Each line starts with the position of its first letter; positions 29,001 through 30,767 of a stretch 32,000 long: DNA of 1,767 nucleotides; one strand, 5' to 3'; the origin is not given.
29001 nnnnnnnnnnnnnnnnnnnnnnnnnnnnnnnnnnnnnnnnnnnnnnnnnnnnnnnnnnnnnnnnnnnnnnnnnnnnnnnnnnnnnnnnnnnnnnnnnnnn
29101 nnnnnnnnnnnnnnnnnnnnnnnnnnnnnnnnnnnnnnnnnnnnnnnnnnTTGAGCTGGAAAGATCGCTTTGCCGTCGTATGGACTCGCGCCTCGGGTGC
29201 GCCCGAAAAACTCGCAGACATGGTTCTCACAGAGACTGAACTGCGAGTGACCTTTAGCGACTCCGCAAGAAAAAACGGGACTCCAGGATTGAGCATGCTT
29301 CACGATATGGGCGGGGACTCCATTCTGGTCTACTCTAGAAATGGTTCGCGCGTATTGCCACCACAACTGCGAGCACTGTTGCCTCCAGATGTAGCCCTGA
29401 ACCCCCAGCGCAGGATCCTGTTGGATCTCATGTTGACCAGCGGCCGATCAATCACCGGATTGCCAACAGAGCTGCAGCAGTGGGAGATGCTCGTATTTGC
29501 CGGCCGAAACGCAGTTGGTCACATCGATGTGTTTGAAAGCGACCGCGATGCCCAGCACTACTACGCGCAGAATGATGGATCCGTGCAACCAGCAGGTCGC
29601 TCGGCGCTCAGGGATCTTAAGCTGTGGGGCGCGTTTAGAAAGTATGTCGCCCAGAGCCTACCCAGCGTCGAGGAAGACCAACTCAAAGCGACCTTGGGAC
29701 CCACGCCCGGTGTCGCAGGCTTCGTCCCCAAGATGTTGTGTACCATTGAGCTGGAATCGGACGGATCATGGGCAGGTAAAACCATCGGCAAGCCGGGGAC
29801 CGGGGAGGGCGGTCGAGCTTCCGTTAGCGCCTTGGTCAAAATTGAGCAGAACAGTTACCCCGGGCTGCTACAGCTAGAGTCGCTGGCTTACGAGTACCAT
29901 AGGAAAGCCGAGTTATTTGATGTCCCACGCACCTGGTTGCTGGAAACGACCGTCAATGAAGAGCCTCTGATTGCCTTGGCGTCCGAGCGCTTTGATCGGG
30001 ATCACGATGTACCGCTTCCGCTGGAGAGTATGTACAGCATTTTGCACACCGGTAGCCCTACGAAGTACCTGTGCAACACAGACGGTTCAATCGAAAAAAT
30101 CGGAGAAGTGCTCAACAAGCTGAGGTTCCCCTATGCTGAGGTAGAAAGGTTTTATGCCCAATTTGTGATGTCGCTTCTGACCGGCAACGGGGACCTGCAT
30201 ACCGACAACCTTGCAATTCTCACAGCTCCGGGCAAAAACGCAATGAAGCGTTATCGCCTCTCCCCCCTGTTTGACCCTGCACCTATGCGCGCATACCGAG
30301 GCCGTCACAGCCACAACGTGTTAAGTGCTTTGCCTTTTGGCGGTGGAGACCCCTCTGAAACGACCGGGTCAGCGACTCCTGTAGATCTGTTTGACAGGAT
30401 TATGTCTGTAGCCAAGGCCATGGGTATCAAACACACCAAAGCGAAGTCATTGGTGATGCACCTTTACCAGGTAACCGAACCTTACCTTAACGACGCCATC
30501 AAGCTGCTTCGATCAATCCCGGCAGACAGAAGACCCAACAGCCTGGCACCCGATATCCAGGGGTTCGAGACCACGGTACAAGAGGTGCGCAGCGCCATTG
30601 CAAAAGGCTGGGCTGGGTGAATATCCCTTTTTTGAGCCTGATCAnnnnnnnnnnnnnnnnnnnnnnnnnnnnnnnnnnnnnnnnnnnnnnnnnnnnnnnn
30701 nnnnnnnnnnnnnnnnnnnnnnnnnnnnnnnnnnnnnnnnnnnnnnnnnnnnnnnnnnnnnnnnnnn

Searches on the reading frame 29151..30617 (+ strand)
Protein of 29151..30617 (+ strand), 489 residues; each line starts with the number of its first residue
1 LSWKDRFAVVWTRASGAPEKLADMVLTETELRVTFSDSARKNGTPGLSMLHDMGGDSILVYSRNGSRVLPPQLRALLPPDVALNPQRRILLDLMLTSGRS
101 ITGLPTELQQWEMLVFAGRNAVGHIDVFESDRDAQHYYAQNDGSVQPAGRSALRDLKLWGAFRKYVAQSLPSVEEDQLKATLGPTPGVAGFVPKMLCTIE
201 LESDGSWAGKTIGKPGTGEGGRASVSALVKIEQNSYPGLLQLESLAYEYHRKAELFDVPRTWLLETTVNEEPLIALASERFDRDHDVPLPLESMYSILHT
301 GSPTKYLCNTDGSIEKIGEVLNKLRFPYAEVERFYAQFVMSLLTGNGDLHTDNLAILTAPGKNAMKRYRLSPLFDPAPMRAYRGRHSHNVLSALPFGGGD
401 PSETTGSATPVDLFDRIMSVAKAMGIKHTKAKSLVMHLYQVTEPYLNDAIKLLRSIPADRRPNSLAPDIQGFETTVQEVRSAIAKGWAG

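Call 35: search_protein_families(library=pfam, proteins=[window:29151-30617:+], max_evalue=0.001)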
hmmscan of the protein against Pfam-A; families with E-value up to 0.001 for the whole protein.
window:29151-30617:+ (489 aa): 1 family
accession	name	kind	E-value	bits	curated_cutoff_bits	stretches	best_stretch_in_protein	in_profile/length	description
PF07804.18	HipA_C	-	2.9e-24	86.4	30.5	1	188-438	3-205/213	HipA-like C-terminal domain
